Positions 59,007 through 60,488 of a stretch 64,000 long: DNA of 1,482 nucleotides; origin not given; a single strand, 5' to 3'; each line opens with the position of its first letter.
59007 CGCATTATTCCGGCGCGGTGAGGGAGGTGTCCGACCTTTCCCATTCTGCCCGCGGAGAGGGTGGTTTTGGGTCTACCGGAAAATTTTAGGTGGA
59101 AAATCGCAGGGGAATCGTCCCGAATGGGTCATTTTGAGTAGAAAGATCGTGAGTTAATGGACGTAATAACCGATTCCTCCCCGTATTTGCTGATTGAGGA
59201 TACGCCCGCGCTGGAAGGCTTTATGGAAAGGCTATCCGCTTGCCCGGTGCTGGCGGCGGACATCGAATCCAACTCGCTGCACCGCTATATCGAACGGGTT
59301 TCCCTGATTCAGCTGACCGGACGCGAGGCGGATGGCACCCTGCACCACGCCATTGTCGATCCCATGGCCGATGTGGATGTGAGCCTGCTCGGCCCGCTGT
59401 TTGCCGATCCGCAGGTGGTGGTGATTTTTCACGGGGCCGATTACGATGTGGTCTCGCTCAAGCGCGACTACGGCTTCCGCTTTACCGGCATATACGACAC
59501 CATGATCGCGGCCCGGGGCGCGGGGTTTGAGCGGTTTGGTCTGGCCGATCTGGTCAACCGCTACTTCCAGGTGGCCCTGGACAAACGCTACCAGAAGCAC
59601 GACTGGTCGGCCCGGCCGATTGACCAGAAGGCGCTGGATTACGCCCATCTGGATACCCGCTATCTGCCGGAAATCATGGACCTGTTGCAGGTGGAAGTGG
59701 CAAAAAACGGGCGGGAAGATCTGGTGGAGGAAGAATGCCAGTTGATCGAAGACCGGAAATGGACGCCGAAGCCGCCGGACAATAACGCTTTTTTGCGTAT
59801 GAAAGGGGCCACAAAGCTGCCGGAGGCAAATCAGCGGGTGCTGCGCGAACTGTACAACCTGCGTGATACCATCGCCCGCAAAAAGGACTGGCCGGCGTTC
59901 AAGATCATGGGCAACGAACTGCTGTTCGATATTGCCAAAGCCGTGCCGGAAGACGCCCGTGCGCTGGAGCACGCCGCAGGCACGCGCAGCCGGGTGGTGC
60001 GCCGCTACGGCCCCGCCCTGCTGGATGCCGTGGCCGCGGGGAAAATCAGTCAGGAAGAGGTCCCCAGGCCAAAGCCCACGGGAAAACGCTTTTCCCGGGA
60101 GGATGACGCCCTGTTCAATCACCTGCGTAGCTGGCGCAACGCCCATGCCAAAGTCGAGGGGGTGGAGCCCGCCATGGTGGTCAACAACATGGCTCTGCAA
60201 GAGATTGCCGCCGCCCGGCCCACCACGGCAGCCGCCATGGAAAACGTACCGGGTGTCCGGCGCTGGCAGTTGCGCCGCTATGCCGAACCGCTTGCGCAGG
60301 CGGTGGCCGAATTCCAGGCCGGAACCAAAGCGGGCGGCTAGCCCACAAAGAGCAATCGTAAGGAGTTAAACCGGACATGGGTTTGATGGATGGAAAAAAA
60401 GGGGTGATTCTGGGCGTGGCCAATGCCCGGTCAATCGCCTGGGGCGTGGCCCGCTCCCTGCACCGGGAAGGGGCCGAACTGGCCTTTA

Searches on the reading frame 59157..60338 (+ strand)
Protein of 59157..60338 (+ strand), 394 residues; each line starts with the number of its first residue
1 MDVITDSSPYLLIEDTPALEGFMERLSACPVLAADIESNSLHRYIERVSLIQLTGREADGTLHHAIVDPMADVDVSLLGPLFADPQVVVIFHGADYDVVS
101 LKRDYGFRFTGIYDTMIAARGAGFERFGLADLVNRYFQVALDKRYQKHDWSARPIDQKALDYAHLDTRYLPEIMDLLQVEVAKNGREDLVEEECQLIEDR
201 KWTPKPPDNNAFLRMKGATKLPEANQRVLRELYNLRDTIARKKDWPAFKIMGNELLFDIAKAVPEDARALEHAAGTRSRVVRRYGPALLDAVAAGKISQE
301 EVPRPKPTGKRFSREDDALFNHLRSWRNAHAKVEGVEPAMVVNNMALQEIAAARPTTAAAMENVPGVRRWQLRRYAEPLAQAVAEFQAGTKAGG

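Call 50: search_protein_families(library=pfam, proteins=[window:59157-60338:+], max_evalue=0.00001)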
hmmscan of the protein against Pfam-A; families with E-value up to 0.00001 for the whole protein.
window:59157-60338:+ (394 aa): 2 families
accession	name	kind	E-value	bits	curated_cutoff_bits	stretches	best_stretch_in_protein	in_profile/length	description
PF00570.28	HRDC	-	2.8e-36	123.8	23.8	2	317-383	2-68/68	HRDC domain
PF01612.26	DNA_pol_A_exo1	-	5.5e-36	124.4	23.6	1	13-181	4-172/173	3'-5' exonuclease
